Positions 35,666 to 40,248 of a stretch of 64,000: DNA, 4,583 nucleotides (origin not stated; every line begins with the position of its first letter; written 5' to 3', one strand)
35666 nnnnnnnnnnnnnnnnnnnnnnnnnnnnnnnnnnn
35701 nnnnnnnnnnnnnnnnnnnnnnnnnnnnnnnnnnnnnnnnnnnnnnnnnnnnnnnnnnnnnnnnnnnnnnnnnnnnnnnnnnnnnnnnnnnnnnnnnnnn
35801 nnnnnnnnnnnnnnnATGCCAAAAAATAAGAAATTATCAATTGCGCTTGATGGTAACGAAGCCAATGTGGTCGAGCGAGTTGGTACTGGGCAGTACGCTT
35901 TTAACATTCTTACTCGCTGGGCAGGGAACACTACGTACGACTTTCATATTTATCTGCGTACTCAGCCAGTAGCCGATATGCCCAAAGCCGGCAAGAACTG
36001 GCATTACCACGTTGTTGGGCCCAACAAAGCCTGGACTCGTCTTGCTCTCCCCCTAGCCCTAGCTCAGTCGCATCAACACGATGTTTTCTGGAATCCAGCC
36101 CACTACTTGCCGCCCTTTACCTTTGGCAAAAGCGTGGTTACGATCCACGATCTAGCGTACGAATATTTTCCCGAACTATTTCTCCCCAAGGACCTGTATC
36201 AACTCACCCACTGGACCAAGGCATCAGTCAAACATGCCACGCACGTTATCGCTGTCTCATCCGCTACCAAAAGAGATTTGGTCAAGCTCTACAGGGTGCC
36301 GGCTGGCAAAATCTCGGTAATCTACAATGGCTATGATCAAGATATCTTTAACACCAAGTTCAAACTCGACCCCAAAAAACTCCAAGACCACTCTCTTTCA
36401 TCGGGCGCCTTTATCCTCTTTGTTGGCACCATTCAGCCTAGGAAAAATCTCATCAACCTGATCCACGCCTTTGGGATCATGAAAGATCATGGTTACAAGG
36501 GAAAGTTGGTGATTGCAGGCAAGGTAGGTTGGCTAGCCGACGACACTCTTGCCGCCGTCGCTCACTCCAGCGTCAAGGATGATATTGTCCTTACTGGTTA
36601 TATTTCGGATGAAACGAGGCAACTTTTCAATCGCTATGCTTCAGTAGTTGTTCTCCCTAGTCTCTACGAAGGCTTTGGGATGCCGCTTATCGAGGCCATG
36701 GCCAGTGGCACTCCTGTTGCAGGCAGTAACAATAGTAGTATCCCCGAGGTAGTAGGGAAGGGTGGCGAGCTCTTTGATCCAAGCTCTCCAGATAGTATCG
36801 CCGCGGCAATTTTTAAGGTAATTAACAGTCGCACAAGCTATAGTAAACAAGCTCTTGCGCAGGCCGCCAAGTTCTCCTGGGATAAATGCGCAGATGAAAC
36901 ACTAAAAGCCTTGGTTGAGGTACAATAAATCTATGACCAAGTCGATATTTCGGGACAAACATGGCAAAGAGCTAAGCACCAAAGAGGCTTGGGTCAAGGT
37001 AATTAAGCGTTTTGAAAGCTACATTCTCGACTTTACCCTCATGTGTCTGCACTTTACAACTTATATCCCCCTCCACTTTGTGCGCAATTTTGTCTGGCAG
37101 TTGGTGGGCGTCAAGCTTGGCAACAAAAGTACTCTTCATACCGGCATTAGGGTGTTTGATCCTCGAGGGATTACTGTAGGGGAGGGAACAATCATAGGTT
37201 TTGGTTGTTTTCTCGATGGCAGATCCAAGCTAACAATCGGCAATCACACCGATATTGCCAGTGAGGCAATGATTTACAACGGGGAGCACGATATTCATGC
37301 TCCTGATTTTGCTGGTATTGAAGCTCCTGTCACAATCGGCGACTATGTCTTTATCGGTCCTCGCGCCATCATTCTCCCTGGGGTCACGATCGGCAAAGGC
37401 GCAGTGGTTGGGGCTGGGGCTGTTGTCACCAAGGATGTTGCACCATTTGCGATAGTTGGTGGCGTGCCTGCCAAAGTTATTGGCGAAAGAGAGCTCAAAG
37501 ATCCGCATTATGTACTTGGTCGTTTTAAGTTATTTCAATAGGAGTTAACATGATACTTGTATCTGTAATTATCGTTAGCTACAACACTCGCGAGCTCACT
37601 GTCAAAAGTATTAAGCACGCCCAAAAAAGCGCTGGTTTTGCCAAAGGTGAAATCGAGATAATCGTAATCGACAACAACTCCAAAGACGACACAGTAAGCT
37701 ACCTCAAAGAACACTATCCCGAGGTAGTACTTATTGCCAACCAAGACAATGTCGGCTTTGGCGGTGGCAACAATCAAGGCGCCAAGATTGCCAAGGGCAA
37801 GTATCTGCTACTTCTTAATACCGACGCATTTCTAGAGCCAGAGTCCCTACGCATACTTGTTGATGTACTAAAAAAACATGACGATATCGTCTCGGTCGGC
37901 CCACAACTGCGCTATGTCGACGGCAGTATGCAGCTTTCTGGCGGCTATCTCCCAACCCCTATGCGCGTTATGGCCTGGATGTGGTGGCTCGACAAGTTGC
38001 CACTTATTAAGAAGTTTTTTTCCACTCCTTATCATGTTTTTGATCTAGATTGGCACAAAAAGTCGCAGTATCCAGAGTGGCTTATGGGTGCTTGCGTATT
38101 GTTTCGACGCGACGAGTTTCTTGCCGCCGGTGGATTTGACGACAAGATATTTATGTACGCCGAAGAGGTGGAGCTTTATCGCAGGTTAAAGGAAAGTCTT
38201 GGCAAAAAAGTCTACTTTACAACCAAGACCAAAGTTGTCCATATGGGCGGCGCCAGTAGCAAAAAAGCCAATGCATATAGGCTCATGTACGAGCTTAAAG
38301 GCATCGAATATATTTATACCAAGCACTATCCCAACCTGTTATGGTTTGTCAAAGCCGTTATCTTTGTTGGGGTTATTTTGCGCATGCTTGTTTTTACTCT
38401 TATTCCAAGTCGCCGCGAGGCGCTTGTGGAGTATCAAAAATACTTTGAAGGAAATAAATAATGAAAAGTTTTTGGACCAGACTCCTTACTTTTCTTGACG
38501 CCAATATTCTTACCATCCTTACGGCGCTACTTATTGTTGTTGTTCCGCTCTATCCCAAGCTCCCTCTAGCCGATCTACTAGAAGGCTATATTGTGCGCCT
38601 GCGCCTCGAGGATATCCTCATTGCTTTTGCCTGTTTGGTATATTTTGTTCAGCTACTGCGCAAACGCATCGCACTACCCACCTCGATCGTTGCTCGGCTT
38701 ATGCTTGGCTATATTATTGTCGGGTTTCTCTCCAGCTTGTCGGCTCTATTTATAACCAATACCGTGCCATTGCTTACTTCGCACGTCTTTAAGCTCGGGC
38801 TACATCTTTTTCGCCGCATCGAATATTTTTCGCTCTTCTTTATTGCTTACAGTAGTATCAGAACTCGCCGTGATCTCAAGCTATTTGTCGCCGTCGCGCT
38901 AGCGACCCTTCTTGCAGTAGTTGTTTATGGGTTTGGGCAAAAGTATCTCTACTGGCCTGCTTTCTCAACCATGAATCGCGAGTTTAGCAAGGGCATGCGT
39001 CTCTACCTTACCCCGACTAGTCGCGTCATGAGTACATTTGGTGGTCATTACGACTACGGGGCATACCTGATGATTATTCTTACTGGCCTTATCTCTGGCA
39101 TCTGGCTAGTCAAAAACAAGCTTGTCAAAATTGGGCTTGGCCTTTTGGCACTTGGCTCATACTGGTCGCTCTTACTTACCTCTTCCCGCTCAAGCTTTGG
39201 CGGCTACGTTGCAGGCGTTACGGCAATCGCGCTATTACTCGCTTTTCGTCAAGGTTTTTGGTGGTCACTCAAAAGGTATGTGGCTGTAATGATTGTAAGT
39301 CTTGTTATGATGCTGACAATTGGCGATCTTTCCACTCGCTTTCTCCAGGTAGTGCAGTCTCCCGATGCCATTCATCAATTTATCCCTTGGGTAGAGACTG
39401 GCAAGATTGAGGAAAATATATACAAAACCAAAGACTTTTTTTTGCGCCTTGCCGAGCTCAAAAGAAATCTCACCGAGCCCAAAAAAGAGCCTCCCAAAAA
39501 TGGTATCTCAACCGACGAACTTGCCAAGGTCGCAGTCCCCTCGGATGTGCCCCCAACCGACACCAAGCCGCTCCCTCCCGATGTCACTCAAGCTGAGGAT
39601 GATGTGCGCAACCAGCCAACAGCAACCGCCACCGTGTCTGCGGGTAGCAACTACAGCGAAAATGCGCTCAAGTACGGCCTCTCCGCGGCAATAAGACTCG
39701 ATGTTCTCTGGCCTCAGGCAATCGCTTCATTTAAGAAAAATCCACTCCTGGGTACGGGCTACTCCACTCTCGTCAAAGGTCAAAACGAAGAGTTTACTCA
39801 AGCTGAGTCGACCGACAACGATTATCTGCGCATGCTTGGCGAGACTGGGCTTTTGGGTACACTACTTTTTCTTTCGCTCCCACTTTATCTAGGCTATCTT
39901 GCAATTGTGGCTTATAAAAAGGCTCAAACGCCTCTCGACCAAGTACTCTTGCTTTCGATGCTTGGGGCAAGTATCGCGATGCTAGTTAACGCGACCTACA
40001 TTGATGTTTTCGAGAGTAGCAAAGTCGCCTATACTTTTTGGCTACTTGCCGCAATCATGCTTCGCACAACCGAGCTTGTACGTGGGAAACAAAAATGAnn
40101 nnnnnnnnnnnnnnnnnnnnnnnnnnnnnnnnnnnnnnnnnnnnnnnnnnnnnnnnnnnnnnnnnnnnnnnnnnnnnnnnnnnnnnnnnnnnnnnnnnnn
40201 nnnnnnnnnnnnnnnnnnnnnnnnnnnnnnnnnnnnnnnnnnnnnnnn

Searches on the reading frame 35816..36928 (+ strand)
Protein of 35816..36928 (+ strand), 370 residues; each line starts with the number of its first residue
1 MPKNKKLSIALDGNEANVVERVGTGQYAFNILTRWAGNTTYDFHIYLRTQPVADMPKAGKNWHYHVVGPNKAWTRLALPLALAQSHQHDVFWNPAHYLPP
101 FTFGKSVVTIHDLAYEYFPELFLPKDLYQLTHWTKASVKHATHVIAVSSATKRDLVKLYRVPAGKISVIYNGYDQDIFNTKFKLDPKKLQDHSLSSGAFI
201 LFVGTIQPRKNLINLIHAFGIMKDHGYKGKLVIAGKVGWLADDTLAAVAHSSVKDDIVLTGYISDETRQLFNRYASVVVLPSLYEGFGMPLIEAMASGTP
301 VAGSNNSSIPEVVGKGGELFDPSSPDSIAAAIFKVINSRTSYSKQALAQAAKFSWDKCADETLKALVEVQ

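Call 8: search_protein_families(library=pfam, proteins=[window:35816-36928:+], max_evalue=0.00001)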
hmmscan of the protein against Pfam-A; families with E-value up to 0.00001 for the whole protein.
window:35816-36928:+ (370 aa): 4 families
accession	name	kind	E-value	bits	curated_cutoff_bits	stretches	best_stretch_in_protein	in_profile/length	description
PF00534.26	Glycos_transf_1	-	1.1e-29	103.6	26.4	1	197-344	15-162/172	Glycosyl transferases group 1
PF13692.12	Glyco_trans_1_4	-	7.1e-26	91.6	27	1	200-337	4-141/142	Glycosyl transferases group 1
PF13439.12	Glyco_transf_4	-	9.3e-14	52.2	28.5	1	82-175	67-168/170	Glycosyltransferase Family 4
PF20706.3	GT4-conflict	-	1.1e-08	35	26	1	194-360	194-360/385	Family 4 Glycosyltransferase in conflict systems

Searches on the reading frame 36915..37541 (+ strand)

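Call 8: search_protein_families(library=pfam, proteins=[window:36915-37541:+], max_evalue=0.00001)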
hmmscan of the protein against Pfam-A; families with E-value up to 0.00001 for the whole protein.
window:36915-37541:+ (208 aa): 2 families
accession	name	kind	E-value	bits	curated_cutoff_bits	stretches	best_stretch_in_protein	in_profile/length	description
PF00132.30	Hexapep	-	2.4e-15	55.9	27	1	139-173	2-36/36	Bacterial transferase hexapeptide (six repeats)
PF14602.12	Hexapep_2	-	1.1e-13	51.1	27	1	138-173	1-34/34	Hexapeptide repeat of succinyl-transferase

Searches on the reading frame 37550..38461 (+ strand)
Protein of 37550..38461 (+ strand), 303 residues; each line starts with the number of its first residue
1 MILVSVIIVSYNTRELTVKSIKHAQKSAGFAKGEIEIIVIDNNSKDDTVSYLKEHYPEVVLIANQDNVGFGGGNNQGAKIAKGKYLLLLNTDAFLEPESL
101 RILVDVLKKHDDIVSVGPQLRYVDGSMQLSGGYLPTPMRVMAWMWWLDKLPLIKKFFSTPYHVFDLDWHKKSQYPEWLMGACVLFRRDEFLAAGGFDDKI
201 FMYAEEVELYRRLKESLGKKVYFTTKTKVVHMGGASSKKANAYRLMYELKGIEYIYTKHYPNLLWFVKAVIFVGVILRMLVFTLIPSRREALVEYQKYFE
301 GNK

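Call 8: search_protein_families(library=pfam, proteins=[window:37550-38461:+], max_evalue=0.00001)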
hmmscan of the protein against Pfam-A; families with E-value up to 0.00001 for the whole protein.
window:37550-38461:+ (303 aa): 3 families
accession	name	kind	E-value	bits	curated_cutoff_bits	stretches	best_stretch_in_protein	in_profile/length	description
PF00535.33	Glycos_transf_2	-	6.9e-24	85.1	23.3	1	5-131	1-127/168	Glycosyl transferase family 2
PF13641.12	Glyco_tranf_2_3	-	8.3e-11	42.8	27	1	4-238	3-218/230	Glycosyltransferase like family 2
PF10111.15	Glyco_tranf_2_2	-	1.9e-08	34.6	27.3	0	6-105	2-104/276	Glycosyltransferase like family 2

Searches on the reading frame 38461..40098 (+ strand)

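Call 8: search_protein_families(library=pfam, proteins=[window:38461-40098:+], max_evalue=0.00001)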
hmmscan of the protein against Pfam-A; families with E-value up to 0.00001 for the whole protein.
window:38461-40098:+ (545 aa): 1 family
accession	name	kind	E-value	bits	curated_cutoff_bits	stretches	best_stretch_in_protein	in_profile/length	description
PF04932.20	Wzy_C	-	2.2e-10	40.9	31.7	1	408-471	80-149/149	O-Antigen ligase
